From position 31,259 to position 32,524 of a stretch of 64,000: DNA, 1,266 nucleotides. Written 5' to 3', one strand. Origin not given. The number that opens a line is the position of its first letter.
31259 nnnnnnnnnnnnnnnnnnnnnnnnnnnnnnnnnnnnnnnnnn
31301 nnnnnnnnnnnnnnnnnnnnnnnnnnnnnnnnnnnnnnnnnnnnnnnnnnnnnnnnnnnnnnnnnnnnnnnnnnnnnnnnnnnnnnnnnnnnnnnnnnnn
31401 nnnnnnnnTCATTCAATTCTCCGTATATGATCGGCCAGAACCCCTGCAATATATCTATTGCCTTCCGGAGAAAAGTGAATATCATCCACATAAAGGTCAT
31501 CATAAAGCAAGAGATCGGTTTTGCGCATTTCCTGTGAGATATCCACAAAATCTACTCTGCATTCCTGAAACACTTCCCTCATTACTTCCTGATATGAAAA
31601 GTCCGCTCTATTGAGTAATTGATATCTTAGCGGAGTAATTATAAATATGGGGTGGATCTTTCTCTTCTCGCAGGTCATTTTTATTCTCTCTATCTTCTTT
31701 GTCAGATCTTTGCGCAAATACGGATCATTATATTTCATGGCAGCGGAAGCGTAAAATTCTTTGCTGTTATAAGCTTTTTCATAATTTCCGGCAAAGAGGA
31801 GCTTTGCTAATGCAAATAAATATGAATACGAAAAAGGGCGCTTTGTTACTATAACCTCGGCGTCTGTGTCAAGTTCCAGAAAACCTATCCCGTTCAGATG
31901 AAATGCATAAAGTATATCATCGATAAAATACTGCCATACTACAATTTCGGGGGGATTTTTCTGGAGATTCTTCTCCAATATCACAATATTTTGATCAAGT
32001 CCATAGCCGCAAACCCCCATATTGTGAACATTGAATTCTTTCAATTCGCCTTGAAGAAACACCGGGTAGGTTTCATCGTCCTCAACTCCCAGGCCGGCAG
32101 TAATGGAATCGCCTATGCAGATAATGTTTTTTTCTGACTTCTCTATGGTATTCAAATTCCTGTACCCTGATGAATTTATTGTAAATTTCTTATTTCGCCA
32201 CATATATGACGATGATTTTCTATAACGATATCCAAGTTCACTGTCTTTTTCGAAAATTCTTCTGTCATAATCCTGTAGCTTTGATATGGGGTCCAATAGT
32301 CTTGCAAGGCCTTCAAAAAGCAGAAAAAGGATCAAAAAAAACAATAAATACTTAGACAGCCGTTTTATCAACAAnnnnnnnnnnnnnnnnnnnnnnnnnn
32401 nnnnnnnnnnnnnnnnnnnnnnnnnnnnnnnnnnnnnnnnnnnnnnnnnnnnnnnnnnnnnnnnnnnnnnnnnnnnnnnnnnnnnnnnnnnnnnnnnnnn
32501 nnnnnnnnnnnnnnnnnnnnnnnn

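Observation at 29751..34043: Duplicated NodU/CmcH carbamoyltransferases with near-identical 3' halves, interleaved with an SGNH hydrolase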

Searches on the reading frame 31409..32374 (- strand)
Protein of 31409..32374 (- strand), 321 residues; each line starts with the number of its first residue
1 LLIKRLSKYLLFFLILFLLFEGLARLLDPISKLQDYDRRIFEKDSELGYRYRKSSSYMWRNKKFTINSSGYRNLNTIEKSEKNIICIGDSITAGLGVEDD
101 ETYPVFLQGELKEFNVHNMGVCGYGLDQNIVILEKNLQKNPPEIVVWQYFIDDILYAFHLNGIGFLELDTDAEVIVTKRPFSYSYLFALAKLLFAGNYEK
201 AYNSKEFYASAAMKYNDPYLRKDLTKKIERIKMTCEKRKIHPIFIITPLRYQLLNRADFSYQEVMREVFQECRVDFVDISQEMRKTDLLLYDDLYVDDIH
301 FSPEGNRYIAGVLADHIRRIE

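Call 6: search_protein_families(library=pfam, proteins=[window:31409-32374:-])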
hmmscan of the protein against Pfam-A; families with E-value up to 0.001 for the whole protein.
window:31409-32374:- (321 aa): 3 families
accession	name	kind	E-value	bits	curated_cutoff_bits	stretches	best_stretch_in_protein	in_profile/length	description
PF13472.12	Lipase_GDSL_2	-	1.7e-13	51.9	32.9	1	86-307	1-177/178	GDSL-like Lipase/Acylhydrolase family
PF00657.28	Lipase_GDSL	-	1.1e-06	29.4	23.6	0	219-310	105-205/208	GDSL-like Lipase/Acylhydrolase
PF16822.11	ALGX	-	0.00019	21.7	26.5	0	260-319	74-132/268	SGNH hydrolase-like domain, acetyltransferase AlgX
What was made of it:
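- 31409..32374 (-): Membrane-anchored SGNH/GDSL protein (320-321 aa, with two tandem TTG start codons). It is the positional equivalent of SxtL-type SGNH genes that follow carbamoyltransferases. Pfam Lipase_GDSL_2 1.7e-13, with a weak ALGX hit (call 6).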

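Call 16: search_solved_structures(query=window:31409-32374:-, max_evalue=1)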
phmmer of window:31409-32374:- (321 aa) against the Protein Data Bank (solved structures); distinct sequences matched with E-value up to 1: 12.
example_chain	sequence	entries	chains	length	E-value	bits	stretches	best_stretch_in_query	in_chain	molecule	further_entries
7c29_A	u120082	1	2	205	0.012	18.2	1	83-155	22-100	Carboxylesterase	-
7c23_A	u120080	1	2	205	0.012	18.2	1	83-155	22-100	Carboxylesterase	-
9otv_A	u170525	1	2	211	0.094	15.3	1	84-123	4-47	Lysophospholipase L1-like esterase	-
7c2c_A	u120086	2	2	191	0.13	14.9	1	82-154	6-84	SGNH-hydrolase family esterase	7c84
7c2a_A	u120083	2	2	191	0.13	14.9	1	82-153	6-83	SGNH-hydrolase family esterase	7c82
7c2d_A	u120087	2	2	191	0.33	13.5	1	82-153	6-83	SGNH-hydrolase family esterase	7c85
1j4o_A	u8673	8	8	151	0.45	13.1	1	71-113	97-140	PROTEIN KINASE SPK1 | Serine/threonine-protein kinase RAD53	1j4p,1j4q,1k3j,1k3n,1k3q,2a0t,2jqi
1g6g_A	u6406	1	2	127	0.49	12.9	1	71-111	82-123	PROTEIN KINASE RAD53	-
1g3g_A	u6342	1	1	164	0.52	12.8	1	71-113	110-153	PROTEIN KINASE SPK1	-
5t2s_A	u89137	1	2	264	0.6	12.6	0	71-113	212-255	DDK kinase regulatory subunit DBF4,Serine/threonine-protein kinase RAD53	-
5t2f_A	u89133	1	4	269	0.63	12.6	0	71-113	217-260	DDK kinase regulatory subunit DBF4,Serine/threonine-protein kinase RAD53 chimeric protein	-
4knc_B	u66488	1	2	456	0.65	12.5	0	109-150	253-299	Alginate biosynthesis protein AlgX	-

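Call 18: find_homologous_proteins(query=window:31409-32374:-)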
Query window:31409-32374:- (321 aa): 9 proteins with E <= 0.001 among 2020 candidates.
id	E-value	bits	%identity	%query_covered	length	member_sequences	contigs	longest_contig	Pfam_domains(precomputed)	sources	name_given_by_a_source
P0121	1.1e-211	720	100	100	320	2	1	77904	PF13472.13,PF00657.29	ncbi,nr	ncbi:SGNH/GDSL hydrolase family protein [bacterium]|nr:SGNH/GDSL hydrolase family protein [bacterium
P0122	1.7e-15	75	29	79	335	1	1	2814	PF13472.13,PF00657.29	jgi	jgi:lysophospholipase L1-like esterase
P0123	2.9e-9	55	43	33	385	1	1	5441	PF16822.12,PF13472.13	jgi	jgi:hypothetical protein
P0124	5.2e-8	51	34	45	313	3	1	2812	PF13472.13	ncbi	-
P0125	6.0e-8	51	32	46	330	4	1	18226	PF13472.13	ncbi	-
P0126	1.0e-4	40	23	98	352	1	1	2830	PF13472.13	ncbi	-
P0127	6.1e-4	37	26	76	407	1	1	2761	PF13472.13,PF00657.29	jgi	jgi:lysophospholipase L1-like esterase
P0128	6.9e-4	37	30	45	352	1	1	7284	PF13472.13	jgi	jgi:lysophospholipase L1-like esterase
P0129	9.1e-4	37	27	48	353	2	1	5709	PF16822.12,PF13472.13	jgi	jgi:hypothetical protein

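Call 19: find_encoding_contigs(protein=P0125, flank=8000, max_places=2)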
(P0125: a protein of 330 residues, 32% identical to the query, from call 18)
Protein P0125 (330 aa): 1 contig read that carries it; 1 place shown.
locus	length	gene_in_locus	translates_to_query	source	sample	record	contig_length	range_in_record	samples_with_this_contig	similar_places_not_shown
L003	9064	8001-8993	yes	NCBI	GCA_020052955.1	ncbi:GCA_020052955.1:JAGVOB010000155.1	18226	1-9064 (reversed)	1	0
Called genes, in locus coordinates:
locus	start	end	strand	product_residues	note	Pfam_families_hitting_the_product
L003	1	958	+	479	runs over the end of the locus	PF02934:GatB_N, PF02637:GatB_Yqey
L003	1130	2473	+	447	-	PF22694:CtpB_N-like, PF00595:PDZ, PF13180:PDZ_2, PF17820:PDZ_6, PF03572:Peptidase_S41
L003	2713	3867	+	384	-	PF04748:Polysacc_deac_2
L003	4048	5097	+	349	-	PF00814:TsaD, PF22521:HypF_C_2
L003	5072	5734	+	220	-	PF02308:MgtC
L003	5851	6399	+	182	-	PF04519:Bactofilin, PF12728:HTH_17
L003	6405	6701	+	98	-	PF12728:HTH_17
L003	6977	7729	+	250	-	PF00731:AIRC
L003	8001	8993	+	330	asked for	PF13472:Lipase_GDSL_2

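Call 20: find_encoding_contigs(protein=P0122, flank=5000, max_places=2)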
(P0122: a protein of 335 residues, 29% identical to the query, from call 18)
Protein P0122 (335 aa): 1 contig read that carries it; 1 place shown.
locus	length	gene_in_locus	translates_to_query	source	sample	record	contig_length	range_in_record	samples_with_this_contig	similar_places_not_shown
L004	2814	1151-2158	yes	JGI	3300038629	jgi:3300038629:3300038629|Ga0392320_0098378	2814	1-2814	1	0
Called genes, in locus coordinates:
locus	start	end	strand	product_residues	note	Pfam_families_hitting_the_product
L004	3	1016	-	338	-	?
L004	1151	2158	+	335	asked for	PF00657:Lipase_GDSL (faint), PF13472:Lipase_GDSL_2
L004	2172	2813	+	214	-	?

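Call 21: find_encoding_contigs(protein=P0123, flank=5000, max_places=2)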
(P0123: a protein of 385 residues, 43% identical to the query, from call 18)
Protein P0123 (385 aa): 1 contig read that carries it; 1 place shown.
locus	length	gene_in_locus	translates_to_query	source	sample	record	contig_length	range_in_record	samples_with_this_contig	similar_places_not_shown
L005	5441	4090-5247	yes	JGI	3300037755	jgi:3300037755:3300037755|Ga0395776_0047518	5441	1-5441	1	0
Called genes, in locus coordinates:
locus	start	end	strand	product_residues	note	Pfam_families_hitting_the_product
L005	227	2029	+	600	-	PF00884:Sulfatase, PF01663:Phosphodiest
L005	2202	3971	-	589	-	PF00884:Sulfatase, PF01663:Phosphodiest (faint)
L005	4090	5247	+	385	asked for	PF13472:Lipase_GDSL_2 (weak), PF16822:ALGX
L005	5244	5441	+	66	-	?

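Call 22: search_protein_families(library=pfam, proteins=[L004:3-1016:-, L004:2172-2813:+, L005:5244-5441:+], max_evalue=0.1)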
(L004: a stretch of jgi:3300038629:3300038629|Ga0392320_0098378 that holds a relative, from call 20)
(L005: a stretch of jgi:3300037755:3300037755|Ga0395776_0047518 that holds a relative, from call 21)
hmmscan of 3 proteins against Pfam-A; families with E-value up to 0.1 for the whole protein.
L004:3-1016:- (338 aa): 4 families
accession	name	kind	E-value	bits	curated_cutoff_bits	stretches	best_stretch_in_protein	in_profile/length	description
PF00884.28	Sulfatase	-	1.6e-51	175.9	25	1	37-333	1-301/301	Sulfatase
PF01663.27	Phosphodiest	-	2.6e-16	60.6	23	1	39-276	1-220/342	Type I phosphodiesterase / nucleotide pyrophosphatase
PF16347.10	SGSH_C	-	0.00091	19.8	29.3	1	289-334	9-54/154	N-sulphoglucosamine sulphohydrolase, C-terminal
PF01676.23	Metalloenzyme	-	0.048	13.6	24.3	0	244-278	173-203/252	Metalloenzyme superfamily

L004:2172-2813:+ (214 aa): 1 family
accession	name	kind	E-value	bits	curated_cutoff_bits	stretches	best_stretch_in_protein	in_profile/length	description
PF13472.12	Lipase_GDSL_2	-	0.091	13.7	32.9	0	112-191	1-79/178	GDSL-like Lipase/Acylhydrolase family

L005:5244-5441:+ (66 aa): 0 families
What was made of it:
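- Tried and rejected: The three I looked up lie next to sulfatases or unrelated genes, not CTs (calls 18-22).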

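Call 61: search_protein_families(library=ncbifam, proteins=[window:31409-32374:-], max_evalue=0.01)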
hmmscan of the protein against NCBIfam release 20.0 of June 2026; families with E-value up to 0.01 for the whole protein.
window:31409-32374:- (321 aa): 3 families
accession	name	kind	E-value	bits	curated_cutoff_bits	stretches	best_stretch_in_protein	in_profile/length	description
NF047474.1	GDSL_LA_2486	hypoth_equivalog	6.1e-10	38.8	300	1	67-316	69-324/326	LA_2486 family SGNH/GDSL-type esterase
NF047475.1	GDSL_LA_2490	hypoth_equivalog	2e-08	33.9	325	1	58-126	60-130/431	LA_2490 family SGNH/GDSL-type esterase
NF042968.1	AcxylEst_AxeA1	equivalog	1.4e-06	26.9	700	1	55-123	248-319/459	acetylxylan esterase AxeA1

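Call 74: predict_structure(alignment_id=A4)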
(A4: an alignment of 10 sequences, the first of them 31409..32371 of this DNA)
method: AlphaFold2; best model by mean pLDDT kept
length: 320 residues; sequences in the alignment: 10
mean_pLDDT: 68.2   pTM: 0.67
mean pLDDT of the five models: 68.2, 65.2, 64.2, 63.5, 63.5
residues with pLDDT >= 90: 69; 70-90: 100; 50-70: 73; < 50: 78
segments of 3 or more residues with pLDDT < 50: 27-64, 155-186, 188-190
pLDDT, mean of each block of 10 residues (from residue 1): 87 89 60 40 41 37 54 59 81 73 92 85 67 75 83 48 31 28 44 50 55 66 87 92 84 59 88 92 75 80 91 91
secondary structure, 60 per line:
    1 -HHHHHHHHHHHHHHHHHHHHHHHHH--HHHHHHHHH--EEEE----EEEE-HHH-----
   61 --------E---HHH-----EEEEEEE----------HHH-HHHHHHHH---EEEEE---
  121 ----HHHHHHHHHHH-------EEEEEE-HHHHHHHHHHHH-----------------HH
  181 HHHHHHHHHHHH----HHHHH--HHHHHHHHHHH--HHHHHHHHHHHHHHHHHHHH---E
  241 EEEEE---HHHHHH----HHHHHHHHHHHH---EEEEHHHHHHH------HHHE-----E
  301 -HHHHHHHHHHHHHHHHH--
elements in order: H2-26 H29-37 E40-43 E48-51 E81-87 H102-109 E113-117 H125-135 E143-148 H150-161 H179-192 H197-201 H204-214 H217-236 E240-245 H249-254 H259-270 E274-277 H278-284 H302-318

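Call 76: fold_search(model_id=the predicted structure, library=pdb)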
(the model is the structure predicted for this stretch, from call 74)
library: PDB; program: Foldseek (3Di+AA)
matches with E <= 10: 1237; with E <= 0.001: 65
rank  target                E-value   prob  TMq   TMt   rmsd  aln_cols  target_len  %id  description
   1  1jrl                  1.1e-06  1.00  0.44  0.74   4.3       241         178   14  Crystal structure of E. coli Lysophospholiase L1/Acyl-CoA Thioesterase I/Protease I L109P mutant (released 2003-07-08)
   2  7ddy_A                2.0e-06  1.00  0.45  0.69   4.8       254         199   14  Crystal structure of an acetyl xylan esterase AlAXEase (released 2021-06-02)
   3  7ddy_D                3.2e-06  1.00  0.45  0.69   4.9       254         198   14  Crystal structure of an acetyl xylan esterase AlAXEase (released 2021-06-02)
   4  5tic_B                4.8e-06  1.00  0.44  0.74   4.3       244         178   14  X-ray structure of wild-type E. coli Acyl-CoA thioesterase I at pH 5 (released 2017-04-26)
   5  1u8u                  4.8e-06  1.00  0.45  0.74   4.4       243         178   14  E. coli Thioesterase I/Protease I/Lysophospholiase L1 in complexed with octanoic acid (released 2005-04-05)
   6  6lfb                  4.8e-06  1.00  0.44  0.73   5.3       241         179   14  E. coli Thioesterase I mutant DG (released 2020-07-15)
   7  1ivn                  5.1e-06  1.00  0.44  0.73   5.5       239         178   13  E.coli Thioesterase I/Protease I/Lysophospholiase L1 (released 2003-07-08)
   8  1j00                  5.4e-06  1.00  0.45  0.75   3.6       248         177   13  E. coli Thioesterase I/Protease I/Lysophospholipase L1 in complexed with diethyl phosphono moiety (released 2003-07-08)
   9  6lfc_A                5.4e-06  1.00  0.43  0.72   4.2       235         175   14  E. coli Thioesterase I mutant DG (released 2020-07-15)
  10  7ddy_B                6.3e-06  1.00  0.46  0.70   4.8       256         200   14  Crystal structure of an acetyl xylan esterase AlAXEase (released 2021-06-02)
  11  6lfc_D                6.7e-06  1.00  0.44  0.75   4.2       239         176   13  E. coli Thioesterase I mutant DG (released 2020-07-15)
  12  5tic_A                1.2e-05  1.00  0.45  0.75   4.2       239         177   13  X-ray structure of wild-type E. coli Acyl-CoA thioesterase I at pH 5 (released 2017-04-26)
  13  5tid                  1.2e-05  1.00  0.42  0.69   5.4       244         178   14  X-ray structure of acyl-CoA thioesterase I, TesA, mutant M141L/Y145K/L146K at pH 5 in complex with octanoic acid (released 2017-04-26)
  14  9ge8_T                1.3e-05  1.00  0.43  0.73   4.6       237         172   14  Structure of E. coli YbbAP-TesA with bound ATP analogue (released 2025-05-28)
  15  3mil_A                1.6e-05  1.00  0.42  0.54   6.0       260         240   13  Crystal structure of isoamyl acetate-hydrolyzing esterase from Saccharomyces cerevisiae (released 2010-11-24)
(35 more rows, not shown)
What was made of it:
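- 31409..32374 (-): The AlphaFold model (pLDDT 68) hits TesA, acetyl-xylan esterases and PatB (calls 74, 76).
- On SGNH/GDSL hydrolase superfamily: Foldseek hits TesA, acetyl-xylan esterases and PatB at E 1e-6 to 1e-4, from a model with pLDDT 68 (calls 74, 76).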
